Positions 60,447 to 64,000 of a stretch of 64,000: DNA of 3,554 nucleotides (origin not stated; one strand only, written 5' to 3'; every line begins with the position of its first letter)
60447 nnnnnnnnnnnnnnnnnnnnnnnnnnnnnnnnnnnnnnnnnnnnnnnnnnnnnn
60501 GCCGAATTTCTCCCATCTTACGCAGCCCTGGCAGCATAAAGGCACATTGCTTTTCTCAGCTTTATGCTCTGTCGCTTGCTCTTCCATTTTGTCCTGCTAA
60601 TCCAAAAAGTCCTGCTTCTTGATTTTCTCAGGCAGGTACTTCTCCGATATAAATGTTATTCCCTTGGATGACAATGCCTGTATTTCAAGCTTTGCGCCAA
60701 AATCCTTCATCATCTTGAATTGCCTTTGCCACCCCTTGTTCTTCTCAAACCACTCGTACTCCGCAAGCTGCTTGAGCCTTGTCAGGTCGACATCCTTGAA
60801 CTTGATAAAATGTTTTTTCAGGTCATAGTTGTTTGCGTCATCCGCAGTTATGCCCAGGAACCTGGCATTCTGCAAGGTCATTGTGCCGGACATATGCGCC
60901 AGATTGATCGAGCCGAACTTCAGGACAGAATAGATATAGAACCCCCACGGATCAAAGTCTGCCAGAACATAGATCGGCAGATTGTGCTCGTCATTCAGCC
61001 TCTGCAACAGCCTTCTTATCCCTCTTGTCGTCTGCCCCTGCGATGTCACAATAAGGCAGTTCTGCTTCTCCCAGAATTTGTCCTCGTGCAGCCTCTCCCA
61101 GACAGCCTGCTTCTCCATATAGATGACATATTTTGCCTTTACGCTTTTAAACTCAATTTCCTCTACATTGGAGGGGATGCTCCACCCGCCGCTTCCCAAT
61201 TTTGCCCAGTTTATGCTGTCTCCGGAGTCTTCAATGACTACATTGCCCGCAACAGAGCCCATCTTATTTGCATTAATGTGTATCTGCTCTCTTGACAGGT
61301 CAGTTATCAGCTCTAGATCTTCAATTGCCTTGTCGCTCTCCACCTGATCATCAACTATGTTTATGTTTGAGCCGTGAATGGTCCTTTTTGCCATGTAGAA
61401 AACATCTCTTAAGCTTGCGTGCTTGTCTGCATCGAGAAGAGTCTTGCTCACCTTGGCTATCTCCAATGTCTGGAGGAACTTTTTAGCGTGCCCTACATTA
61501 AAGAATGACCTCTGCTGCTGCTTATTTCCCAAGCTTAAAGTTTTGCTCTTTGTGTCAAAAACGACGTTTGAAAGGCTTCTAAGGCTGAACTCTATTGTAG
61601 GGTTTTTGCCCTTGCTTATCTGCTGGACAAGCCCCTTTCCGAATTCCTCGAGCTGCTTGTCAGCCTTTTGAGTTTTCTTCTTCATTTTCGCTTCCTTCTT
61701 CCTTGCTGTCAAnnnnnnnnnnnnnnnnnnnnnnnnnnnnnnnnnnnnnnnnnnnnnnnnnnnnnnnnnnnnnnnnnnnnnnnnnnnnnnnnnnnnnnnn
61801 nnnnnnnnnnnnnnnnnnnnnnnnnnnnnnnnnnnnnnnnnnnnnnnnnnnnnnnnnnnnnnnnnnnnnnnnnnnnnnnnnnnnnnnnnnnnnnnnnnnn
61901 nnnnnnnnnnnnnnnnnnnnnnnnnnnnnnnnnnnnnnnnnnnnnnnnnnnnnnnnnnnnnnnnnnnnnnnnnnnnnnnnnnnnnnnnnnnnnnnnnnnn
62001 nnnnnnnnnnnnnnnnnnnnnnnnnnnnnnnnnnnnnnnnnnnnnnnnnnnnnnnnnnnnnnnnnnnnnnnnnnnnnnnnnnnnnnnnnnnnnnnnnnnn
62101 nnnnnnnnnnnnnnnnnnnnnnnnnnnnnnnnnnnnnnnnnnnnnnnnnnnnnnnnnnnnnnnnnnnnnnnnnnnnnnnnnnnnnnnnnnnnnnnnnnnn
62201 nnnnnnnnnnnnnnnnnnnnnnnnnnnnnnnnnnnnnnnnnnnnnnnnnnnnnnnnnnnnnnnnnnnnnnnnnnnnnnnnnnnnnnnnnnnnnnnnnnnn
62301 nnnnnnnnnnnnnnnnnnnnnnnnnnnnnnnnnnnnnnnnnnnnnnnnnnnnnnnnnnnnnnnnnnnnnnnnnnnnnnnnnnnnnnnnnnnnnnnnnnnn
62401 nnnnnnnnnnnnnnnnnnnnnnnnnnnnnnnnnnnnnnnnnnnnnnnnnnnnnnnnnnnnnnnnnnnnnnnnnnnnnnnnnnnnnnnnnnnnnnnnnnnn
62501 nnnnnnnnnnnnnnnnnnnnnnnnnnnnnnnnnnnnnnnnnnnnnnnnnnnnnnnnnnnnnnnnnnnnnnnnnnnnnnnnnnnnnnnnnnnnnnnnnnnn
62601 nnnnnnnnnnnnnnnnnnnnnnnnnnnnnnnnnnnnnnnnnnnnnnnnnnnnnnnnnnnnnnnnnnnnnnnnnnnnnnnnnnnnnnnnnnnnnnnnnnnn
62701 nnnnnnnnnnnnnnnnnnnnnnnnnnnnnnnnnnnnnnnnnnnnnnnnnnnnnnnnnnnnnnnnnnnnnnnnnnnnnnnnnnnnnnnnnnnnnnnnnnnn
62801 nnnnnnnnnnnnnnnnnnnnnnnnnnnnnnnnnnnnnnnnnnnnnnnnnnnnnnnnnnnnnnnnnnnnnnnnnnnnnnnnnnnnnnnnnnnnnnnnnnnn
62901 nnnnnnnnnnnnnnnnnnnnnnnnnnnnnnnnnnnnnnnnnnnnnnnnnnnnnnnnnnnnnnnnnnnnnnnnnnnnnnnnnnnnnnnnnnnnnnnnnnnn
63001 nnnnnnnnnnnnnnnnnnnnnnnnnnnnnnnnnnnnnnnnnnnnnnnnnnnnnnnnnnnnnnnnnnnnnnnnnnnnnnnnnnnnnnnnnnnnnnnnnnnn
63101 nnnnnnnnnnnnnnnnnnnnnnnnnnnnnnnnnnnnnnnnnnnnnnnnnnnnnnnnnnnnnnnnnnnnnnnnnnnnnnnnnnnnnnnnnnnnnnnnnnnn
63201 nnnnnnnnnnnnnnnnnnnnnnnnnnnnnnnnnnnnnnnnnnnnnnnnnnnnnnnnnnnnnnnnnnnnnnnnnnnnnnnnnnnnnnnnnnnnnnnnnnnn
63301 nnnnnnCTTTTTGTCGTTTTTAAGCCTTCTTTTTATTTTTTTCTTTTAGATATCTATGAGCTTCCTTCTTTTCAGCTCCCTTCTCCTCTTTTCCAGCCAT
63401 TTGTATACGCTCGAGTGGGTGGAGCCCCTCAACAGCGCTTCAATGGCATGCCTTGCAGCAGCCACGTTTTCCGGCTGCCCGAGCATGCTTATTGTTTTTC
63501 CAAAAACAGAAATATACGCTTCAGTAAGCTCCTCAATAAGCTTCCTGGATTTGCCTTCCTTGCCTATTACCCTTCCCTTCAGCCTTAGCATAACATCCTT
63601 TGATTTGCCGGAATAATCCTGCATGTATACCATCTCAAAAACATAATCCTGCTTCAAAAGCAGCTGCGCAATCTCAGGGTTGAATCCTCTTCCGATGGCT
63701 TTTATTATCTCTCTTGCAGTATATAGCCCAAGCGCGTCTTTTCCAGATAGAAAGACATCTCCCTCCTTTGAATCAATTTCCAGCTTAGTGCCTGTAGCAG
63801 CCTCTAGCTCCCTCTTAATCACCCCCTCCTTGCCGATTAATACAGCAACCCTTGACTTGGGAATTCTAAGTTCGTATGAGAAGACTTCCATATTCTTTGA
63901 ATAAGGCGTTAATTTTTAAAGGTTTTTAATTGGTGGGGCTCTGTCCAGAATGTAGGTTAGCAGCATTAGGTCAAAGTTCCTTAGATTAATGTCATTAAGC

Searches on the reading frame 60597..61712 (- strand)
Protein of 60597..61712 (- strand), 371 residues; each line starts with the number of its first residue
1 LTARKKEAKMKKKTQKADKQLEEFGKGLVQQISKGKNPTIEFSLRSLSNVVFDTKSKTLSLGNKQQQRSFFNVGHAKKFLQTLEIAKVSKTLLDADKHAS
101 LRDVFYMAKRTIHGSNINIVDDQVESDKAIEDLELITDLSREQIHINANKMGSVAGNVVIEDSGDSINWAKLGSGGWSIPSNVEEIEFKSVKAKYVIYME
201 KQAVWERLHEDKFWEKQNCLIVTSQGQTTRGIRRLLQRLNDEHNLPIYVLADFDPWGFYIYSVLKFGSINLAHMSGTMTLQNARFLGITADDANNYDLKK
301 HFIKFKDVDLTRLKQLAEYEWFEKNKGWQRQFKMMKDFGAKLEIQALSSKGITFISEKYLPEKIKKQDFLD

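Call 10: find_encoding_contigs(protein=window:60597-61712:-, flank=10000, max_places=10)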
Protein window:60597-61712:- (371 aa): no gene with exactly this product is on record in the collection.

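Call 11: find_homologous_proteins(query=window:60597-61712:-, max_evalue=1e-20)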
Query window:60597-61712:- (371 aa): 2643 proteins with E <= 1e-20 among 4458 candidates; the best 120 are listed.
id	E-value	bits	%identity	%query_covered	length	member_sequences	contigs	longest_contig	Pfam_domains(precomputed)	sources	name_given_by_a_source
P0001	3.7e-237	804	100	98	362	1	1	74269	PF21180.4,PF20768.3,PF04406.20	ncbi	-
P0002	2.2e-214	729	90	98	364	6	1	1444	PF21180.4,PF20768.3,PF04406.20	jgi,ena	-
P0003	1.4e-212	723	90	98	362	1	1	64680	PF21180.4,PF20768.3,PF04406.20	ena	-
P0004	2.3e-212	723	90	98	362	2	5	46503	PF21180.4,PF20768.3,PF04406.20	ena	-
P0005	3.0e-211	719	90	98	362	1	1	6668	PF21180.4,PF20768.3,PF04406.20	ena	-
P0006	5.1e-209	712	88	97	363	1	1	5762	PF21180.4,PF20768.3,PF04406.20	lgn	-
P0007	1.8e-208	710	88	98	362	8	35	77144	PF21180.4,PF20768.3,PF04406.20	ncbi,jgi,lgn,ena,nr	ncbi:DNA topoisomerase IV subunit A [Candidatus Woesearchaeota archaeon]|nr:DNA topoisomerase IV sub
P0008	7.0e-208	708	87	98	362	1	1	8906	PF21180.4,PF20768.3,PF04406.20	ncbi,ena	ncbi:MAG: DNA topoisomerase IV subunit A [Nanoarchaeota archaeon]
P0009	2.3e-207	706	86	98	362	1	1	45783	PF21180.4,PF20768.3,PF04406.20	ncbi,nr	ncbi:DNA topoisomerase IV subunit A [Candidatus Woesearchaeota archaeon]|nr:DNA topoisomerase IV sub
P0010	3.2e-206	702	86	97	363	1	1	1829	PF21180.4,PF20768.3,PF04406.20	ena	-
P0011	3.8e-206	702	87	98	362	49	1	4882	PF21180.4,PF20768.3,PF04406.20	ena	-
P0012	1.5e-205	700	86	98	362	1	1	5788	PF21180.4,PF20768.3,PF04406.20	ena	-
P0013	5.6e-205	698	86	96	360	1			PF21180.4,PF20768.3,PF04406.20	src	-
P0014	6.4e-205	698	87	95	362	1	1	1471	PF21180.4,PF20768.3,PF04406.20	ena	-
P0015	1.5e-204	697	86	97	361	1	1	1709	PF21180.4,PF20768.3,PF04406.20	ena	-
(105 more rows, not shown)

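Call 13: find_related_loci(query=A1, collection=genome_contigs, flank=4000)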
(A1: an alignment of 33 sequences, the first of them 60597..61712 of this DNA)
Query A1 (371 aa) in genome_contigs; peptide patterns used: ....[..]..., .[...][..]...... (x = any residue, [..] = any of these).
586 stretches matched a pattern; 532 encode a relative of the query (tblastn E <= 1e-3); the best 80 are kept; 80 distinct loci.
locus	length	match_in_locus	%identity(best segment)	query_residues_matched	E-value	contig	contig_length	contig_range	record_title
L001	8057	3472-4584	88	1-371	0e+0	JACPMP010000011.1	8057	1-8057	MAG: Candidatus Woesearchaeota archaeon isolate NC_groundwater_552_Ag_S-0.1um_34_16 S35_SO-1_scaffold_24843, whole genom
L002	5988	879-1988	88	2-371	0e+0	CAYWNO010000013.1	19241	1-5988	MAG TPA_asm: uncultured Methanosarcinales archaeon isolate SRP178908_co1_9 genome assembly, contig: NODE_1804_length_192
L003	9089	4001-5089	89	9-371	0e+0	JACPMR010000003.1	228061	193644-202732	MAG: Candidatus Woesearchaeota archaeon isolate NC_groundwater_554_Ag_S-0.1um_37_18 S35_SO-1_scaffold_100206, whole geno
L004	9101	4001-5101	88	5-371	0e+0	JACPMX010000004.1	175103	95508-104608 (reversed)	MAG: Candidatus Woesearchaeota archaeon isolate NC_groundwater_560_Ag_S-0.1um_42_26 S35_SO-1_scaffold_86507, whole genom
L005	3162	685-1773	88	9-371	0e+0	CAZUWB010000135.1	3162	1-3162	MAG TPA_asm: uncultured Methanosarcinales archaeon isolate binchicken_co125_976 genome assembly, contig: NODE_61871_leng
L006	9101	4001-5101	87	2-371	0e+0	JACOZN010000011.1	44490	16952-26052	MAG: Candidatus Woesearchaeota archaeon isolate NC_groundwater_206_Ag_S-0.1um_41_17 S4_GD2017_2_S1_scaffold_452, whole g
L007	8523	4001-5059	89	19-371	0e+0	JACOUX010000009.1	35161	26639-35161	MAG: Candidatus Woesearchaeota archaeon isolate NC_groundwater_84_Ag_S-0.1um_40_33 S35_SO-1_scaffold_5415, whole genome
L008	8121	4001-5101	87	2-371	0e+0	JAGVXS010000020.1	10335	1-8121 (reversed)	Candidatus Woesearchaeota archaeon isolate RIFCSPHIGHO2_02_FULL_40_54 rifcsphigho2_02_scaffold_13923, whole genome shotg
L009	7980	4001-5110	86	2-371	0e+0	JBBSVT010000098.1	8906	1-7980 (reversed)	MAG: Nanoarchaeota archaeon isolate H14-bin056_1 H14_bin056_1_000000000098, whole genome shotgun sequence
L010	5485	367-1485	85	4-371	0e+0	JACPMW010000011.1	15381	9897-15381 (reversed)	MAG: Candidatus Woesearchaeota archaeon isolate NC_groundwater_559_Ag_S-0.1um_40_64 S35_SO-1_scaffold_61012, whole genom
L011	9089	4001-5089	86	9-371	0e+0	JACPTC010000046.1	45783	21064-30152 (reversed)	MAG: Candidatus Woesearchaeota archaeon isolate NC_groundwater_722_Ag_S-0.2um_37_15 S36_SO-2_scaffold_408382, whole geno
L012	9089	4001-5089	85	9-371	0e+0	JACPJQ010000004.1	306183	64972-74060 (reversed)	MAG: Candidatus Woesearchaeota archaeon isolate NC_groundwater_472_Ag_B-0.1um_38_40 S34_3B_scaffold_261494, whole genome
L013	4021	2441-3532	86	8-371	0e+0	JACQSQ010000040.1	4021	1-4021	MAG: Candidatus Woesearchaeota archaeon isolate NC_groundwater_1389_Ag_S-0.2um_39_97 S_p2_S4_coassembly_k141_1439521, wh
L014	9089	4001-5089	85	9-371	0e+0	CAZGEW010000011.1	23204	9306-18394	MAG TPA_asm: uncultured Methanosarcinales archaeon isolate binchicken_co144_1089 genome assembly, contig: NODE_4616_leng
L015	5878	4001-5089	86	9-371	0e+0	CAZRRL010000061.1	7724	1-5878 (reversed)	MAG TPA_asm: uncultured Methanosarcinales archaeon isolate binchicken_co251_826 genome assembly, contig: NODE_13539_leng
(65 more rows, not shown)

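Call 29: find_encoding_contigs(protein=P0001, flank=3000, max_places=3)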
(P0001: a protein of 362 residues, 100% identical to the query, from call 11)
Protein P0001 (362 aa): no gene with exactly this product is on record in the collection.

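Call 31: find_encoding_contigs(protein=P0003, flank=2500, max_places=4)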
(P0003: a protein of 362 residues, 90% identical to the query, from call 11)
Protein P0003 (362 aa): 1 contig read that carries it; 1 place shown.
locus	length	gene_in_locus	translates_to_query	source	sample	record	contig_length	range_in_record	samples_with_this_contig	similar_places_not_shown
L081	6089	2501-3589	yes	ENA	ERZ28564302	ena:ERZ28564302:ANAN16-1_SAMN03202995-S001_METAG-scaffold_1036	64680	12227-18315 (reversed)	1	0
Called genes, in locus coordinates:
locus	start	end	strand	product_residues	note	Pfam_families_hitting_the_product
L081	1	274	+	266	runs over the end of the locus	PF01790:LGT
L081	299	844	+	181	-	PF00013:KH_1, PF21800:KH_KRR1_2nd, PF22891:KH_PNO1_2nd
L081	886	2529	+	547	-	PF02518:HATPase_c, PF13589:HATPase_c_3, PF09239:Topo-VIb_trans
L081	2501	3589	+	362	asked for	PF04406:TP6A_N, PF20768:Topo_VI_alpha, PF21180:TOP6A-Spo11_Toprim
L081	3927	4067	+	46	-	-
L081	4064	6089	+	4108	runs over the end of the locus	PF00404:Dockerin_1 (faint), PF17803:Cadherin_4 (weak), PF17892:Cadherin_5 (weak), PF17963:Big_9, PF17892:Cadherin_5, PF17963:Big_9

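Call 32: find_encoding_contigs(protein=P0004, flank=2500, max_places=5)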
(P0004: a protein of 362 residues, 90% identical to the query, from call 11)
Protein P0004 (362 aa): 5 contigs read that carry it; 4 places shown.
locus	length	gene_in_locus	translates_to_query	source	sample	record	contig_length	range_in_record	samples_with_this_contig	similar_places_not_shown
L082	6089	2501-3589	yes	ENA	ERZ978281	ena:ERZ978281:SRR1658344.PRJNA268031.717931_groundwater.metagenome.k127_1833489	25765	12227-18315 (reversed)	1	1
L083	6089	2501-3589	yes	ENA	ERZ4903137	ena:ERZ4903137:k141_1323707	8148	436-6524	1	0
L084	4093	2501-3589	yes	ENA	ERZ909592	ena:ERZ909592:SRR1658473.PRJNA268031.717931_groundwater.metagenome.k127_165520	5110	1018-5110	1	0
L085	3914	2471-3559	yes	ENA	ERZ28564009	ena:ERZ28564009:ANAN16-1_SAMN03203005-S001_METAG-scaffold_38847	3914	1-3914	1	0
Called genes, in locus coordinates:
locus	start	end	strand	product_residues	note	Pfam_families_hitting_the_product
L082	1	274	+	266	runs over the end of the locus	PF01790:LGT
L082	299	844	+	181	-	PF00013:KH_1, PF21800:KH_KRR1_2nd, PF22891:KH_PNO1_2nd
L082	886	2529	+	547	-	PF02518:HATPase_c, PF13589:HATPase_c_3, PF09239:Topo-VIb_trans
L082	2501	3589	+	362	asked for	PF04406:TP6A_N, PF20768:Topo_VI_alpha, PF21180:TOP6A-Spo11_Toprim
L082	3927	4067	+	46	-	-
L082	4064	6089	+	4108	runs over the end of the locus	PF00404:Dockerin_1 (faint), PF17803:Cadherin_4 (weak), PF17892:Cadherin_5 (weak), PF17963:Big_9, PF17892:Cadherin_5, PF17963:Big_9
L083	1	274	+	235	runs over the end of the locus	?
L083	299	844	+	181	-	PF00013:KH_1, PF21800:KH_KRR1_2nd, PF22891:KH_PNO1_2nd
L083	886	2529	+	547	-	PF02518:HATPase_c, PF13589:HATPase_c_3, PF09239:Topo-VIb_trans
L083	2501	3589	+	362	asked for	PF04406:TP6A_N, PF20768:Topo_VI_alpha, PF21180:TOP6A-Spo11_Toprim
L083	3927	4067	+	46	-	-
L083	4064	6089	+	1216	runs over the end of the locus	?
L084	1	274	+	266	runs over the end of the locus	PF01790:LGT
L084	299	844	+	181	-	PF00013:KH_1, PF21800:KH_KRR1_2nd, PF22891:KH_PNO1_2nd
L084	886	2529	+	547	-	PF02518:HATPase_c, PF13589:HATPase_c_3, PF09239:Topo-VIb_trans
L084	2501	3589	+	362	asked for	PF04406:TP6A_N, PF20768:Topo_VI_alpha, PF21180:TOP6A-Spo11_Toprim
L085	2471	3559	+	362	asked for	PF04406:TP6A_N, PF20768:Topo_VI_alpha, PF21180:TOP6A-Spo11_Toprim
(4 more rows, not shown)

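Call 33: find_encoding_contigs(protein=P0005, flank=2500, max_places=3)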
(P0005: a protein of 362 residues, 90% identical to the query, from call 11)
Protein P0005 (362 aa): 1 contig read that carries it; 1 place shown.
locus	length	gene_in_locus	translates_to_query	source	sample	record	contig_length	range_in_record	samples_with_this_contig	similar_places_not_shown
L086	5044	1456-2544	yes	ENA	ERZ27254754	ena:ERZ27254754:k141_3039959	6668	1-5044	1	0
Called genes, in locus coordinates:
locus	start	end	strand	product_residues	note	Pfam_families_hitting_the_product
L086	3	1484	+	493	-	?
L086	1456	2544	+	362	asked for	PF04406:TP6A_N, PF20768:Topo_VI_alpha, PF21180:TOP6A-Spo11_Toprim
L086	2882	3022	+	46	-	-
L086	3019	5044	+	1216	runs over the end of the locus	?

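Call 52: search_protein_families(library=pfam, proteins=[window:60597-61712:-], max_evalue=0.001)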
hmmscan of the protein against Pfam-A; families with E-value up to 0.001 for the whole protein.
window:60597-61712:- (371 aa): 3 families
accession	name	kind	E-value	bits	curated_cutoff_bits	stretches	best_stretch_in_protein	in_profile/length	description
PF21180.3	TOP6A-Spo11_Toprim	-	1.7e-57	194.6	24.1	1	195-364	1-170/170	Topoisomerase 6 subunit A/Spo11, Toprim domain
PF04406.19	TP6A_N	-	2.7e-14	53.1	26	1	77-146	1-62/62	Type IIB DNA topoisomerase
PF20768.2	Topo_VI_alpha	-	1.4e-09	38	23.6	1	152-190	5-48/50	All-beta domain in DNA topoisomerase VI alpha subunit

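Call 58: list_cluster_members(proteins=[P0001])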
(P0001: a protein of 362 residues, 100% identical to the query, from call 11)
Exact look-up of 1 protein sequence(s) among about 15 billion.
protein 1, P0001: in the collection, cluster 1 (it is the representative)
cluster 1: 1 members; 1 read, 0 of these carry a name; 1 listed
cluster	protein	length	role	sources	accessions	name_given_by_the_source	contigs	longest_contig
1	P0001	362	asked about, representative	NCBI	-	-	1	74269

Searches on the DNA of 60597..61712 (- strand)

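Call 56: search_rna_families(sources=[L026, L009, L053, L054], threshold=gathering)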
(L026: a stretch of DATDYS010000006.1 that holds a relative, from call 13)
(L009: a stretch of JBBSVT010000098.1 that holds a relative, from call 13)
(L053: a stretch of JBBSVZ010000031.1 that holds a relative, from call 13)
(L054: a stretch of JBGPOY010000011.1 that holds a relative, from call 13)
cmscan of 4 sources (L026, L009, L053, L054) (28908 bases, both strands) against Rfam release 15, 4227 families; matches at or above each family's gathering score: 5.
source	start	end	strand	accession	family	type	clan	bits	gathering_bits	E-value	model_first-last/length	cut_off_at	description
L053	6304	6378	+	RF00005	tRNA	Gene; tRNA;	CL00001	70.9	29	7.8e-14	1-71/71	no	tRNA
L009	6364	6437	+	RF00005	tRNA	Gene; tRNA;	CL00001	69.6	29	1.8e-13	1-71/71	no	tRNA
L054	5122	5195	+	RF00005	tRNA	Gene; tRNA;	CL00001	69.2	29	2.4e-13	1-71/71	no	tRNA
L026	3819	3893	+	RF00005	tRNA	Gene; tRNA;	CL00001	67.3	29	7.6e-13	1-71/71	no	tRNA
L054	5527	5599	+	RF00005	tRNA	Gene; tRNA;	CL00001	59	29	1.5e-10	1-71/71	no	tRNA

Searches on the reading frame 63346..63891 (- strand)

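Call 52: search_protein_families(library=pfam, proteins=[window:63346-63891:-], max_evalue=0.001)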
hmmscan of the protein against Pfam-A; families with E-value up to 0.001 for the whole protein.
window:63346-63891:- (181 aa): 4 families
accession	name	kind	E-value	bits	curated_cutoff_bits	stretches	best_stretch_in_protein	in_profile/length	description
PF00013.35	KH_1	-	7e-17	61.4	21.5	2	6-64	2-65/66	KH domain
PF21800.4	KH_KRR1_2nd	-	7.8e-10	39.1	27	1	96-154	13-71/91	KRR1 small subunit processome component, second KH domain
PF22891.2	KH_PNO1_2nd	-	3.6e-06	27.5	27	1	99-166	16-83/90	Eukaryotic type KH-domain (KH-domain type I) (327.11.2)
PF07650.23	KH_2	-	0.0004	20.6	22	0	105-134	36-66/78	KH domain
